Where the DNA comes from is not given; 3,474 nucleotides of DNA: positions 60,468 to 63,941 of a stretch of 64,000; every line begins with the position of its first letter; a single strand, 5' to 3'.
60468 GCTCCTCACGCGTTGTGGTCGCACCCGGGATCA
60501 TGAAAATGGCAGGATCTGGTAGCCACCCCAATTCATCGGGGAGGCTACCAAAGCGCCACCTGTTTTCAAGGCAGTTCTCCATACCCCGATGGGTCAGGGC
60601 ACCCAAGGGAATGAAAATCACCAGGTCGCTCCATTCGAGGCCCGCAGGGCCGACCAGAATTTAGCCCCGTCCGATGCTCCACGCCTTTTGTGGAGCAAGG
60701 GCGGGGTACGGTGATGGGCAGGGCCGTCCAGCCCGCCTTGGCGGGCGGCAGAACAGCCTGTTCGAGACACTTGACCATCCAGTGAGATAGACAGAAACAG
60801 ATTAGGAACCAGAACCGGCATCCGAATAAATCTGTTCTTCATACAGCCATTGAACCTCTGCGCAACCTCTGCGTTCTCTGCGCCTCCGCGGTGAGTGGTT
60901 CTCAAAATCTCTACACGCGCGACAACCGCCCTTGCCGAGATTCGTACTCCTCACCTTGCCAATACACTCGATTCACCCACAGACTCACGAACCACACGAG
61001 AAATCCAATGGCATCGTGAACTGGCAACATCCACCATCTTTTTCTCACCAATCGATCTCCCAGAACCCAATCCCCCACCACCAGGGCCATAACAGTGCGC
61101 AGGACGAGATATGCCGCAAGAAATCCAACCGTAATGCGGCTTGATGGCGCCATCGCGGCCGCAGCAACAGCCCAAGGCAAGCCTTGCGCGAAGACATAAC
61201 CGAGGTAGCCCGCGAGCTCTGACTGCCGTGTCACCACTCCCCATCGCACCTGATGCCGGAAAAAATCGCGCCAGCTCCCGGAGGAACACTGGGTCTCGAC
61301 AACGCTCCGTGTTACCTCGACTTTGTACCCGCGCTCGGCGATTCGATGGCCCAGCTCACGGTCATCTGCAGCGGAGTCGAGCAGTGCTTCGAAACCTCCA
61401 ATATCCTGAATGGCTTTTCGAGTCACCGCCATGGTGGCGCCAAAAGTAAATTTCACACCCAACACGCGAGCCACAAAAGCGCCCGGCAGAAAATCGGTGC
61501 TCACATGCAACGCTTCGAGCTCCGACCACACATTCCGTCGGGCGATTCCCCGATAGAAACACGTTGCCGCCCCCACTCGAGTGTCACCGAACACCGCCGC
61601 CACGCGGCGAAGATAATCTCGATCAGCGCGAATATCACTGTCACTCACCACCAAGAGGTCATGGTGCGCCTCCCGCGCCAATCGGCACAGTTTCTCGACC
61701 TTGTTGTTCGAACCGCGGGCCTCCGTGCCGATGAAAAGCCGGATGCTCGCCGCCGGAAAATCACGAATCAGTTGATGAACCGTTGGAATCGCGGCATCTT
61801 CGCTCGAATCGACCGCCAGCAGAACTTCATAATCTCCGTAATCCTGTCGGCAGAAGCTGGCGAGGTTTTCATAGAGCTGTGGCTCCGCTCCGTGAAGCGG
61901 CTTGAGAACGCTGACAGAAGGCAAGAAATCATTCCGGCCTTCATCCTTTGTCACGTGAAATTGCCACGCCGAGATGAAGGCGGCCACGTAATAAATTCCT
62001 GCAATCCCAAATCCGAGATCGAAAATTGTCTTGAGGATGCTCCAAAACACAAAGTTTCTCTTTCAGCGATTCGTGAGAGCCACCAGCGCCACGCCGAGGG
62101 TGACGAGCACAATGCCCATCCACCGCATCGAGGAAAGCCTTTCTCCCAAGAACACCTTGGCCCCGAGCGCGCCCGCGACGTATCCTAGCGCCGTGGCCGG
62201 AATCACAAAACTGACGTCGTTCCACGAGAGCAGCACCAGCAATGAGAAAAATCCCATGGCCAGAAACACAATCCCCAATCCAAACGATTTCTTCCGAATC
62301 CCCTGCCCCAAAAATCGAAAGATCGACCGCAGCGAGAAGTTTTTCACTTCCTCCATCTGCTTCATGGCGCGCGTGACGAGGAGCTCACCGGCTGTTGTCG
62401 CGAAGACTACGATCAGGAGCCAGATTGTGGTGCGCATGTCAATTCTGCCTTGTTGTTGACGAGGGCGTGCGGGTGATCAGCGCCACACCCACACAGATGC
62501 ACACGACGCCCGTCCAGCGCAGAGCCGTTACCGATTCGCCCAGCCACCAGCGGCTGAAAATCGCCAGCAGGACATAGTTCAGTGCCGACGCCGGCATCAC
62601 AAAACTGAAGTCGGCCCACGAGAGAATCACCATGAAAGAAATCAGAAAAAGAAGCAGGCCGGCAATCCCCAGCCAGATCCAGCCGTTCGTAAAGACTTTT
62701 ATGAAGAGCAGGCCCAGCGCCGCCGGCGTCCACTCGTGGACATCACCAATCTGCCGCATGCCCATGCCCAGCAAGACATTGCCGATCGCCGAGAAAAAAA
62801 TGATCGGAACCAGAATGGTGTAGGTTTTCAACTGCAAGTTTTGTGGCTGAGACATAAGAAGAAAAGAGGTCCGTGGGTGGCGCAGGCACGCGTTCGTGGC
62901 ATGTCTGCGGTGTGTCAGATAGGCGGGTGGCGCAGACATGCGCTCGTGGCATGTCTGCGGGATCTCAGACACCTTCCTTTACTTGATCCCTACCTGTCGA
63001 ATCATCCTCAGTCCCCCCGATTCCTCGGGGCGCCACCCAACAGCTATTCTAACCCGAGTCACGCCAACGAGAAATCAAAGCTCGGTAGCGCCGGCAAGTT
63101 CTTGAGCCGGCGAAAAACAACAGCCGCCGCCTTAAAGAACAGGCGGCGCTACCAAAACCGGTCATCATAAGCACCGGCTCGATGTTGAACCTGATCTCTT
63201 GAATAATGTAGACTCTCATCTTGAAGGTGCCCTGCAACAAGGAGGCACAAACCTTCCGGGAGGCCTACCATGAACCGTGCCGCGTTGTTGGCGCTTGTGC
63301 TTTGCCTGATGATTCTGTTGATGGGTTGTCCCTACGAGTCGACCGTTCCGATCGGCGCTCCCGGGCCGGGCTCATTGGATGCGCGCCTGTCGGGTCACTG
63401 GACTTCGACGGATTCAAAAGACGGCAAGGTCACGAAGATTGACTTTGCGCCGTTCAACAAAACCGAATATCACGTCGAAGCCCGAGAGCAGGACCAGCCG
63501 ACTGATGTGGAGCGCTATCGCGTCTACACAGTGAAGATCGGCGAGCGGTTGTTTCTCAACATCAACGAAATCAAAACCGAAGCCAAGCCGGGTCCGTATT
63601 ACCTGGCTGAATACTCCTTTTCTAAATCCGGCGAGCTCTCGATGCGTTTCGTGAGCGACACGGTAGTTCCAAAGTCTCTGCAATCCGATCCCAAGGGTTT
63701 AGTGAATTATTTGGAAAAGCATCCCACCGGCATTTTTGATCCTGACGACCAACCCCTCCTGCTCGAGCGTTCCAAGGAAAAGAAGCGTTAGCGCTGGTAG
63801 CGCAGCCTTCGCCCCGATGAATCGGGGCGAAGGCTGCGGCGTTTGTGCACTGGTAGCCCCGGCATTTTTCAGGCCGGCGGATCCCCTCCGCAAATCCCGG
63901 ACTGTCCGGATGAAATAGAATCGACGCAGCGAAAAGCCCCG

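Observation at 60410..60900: Second, homologous TIR-bounded non-coding element (copy 2) sharing internal motifs with copy 1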

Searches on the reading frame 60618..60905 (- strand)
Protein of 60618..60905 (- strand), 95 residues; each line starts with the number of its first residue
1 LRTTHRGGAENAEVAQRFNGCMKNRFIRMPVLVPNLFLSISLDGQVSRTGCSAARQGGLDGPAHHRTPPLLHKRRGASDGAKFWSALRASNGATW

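Call 56: search_protein_families(library=pfam, proteins=[window:60618-60905:-], max_evalue=0.01)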
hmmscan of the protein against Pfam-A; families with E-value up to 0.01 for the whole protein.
window:60618-60905:- (95 aa): 0 families

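Call 57: find_homologous_proteins(query=window:60618-60905:-, max_evalue=0.01)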
Query window:60618-60905:-: 2 candidates shared short words with the query, none scored E <= 0.01.
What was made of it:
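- Tried and rejected: No protein homologues for the 95-aa ORF (call 57).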

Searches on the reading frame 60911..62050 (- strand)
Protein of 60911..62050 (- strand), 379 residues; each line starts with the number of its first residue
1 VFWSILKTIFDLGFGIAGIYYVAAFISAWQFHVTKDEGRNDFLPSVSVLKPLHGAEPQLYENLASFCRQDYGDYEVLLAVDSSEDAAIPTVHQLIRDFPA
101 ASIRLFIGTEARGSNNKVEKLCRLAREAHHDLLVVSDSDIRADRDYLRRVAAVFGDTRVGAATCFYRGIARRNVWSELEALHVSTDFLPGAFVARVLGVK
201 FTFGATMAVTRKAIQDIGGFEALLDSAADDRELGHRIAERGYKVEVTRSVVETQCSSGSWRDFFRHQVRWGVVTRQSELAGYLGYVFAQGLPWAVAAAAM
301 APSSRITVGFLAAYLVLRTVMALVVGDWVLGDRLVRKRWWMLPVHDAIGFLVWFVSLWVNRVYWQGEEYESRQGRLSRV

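Call 56: search_protein_families(library=pfam, proteins=[window:60911-62050:-], max_evalue=0.01)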
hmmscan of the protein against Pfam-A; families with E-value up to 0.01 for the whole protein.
window:60911-62050:- (379 aa): 4 families
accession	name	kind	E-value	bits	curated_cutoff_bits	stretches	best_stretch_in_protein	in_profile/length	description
PF13506.12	Glyco_transf_21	-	5e-43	147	21.7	1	99-271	1-173/174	Glycosyl transferase family 21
PF13641.12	Glyco_tranf_2_3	-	3.2e-25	89.9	27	1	46-271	3-228/230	Glycosyltransferase like family 2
PF13632.12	Glyco_trans_2_3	-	1.7e-18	67.6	27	1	134-317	3-194/198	Glycosyl transferase family group 2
PF00535.33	Glycos_transf_2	-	1.1e-08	35.6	23.3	1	47-217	1-167/168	Glycosyl transferase family 2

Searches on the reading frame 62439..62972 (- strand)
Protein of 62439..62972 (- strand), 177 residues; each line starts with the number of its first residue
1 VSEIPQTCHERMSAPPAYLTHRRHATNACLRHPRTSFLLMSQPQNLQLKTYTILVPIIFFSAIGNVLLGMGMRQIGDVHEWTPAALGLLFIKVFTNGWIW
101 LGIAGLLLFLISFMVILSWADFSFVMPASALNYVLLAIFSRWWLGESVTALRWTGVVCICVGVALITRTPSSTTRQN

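Call 56: search_protein_families(library=pfam, proteins=[window:62439-62972:-], max_evalue=0.01)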
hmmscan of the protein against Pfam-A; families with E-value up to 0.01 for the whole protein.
window:62439-62972:- (177 aa): 1 family
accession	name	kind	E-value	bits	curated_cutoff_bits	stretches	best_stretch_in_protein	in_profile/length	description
PF00892.27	EamA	-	7.6e-06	26.7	28.2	1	88-167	48-134/135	EamA-like transporter family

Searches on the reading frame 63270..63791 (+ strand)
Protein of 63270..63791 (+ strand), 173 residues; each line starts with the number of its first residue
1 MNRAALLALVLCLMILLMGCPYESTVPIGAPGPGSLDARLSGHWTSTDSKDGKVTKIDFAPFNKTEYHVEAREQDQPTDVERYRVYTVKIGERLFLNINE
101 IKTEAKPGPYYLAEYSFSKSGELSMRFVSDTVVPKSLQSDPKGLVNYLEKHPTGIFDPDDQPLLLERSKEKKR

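Call 41: find_encoding_contigs(protein=window:63270-63791:+, flank=10000, max_places=4)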
Protein window:63270-63791:+ (173 aa): 1 contig read that carries it; 1 place shown.
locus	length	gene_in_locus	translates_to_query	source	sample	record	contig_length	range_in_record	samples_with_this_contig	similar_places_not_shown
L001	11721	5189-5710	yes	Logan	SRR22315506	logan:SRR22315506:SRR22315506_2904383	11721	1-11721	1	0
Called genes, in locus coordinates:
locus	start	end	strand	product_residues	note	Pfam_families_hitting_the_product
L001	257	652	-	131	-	-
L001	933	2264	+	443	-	PF22807:TrAA12, PF23500:DUF7133 (weak), PF01436:NHL (faint), PF07995:GSDH, PF22807:TrAA12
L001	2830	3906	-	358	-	PF13506:Glyco_transf_21, PF13641:Glyco_tranf_2_3, PF00535:Glycos_transf_2, PF13632:Glyco_trans_2_3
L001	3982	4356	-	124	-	PF00892:EamA (faint)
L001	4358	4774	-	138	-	PF00892:EamA (faint)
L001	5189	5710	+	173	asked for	-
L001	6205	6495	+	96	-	PF12728:HTH_17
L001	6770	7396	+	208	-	PF00578:AhpC-TSA, PF08534:Redoxin, PF13905:Thioredoxin_8 (weak)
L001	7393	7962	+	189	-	PF03412:Peptidase_C39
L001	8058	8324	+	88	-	-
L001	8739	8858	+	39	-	-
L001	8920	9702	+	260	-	PF00005:ABC_tran, PF13304:AAA_21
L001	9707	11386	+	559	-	-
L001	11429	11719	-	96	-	?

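Call 56: search_protein_families(library=pfam, proteins=[window:63270-63791:+], max_evalue=0.01)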
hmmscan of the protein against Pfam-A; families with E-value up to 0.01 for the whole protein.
window:63270-63791:+ (173 aa): 0 families
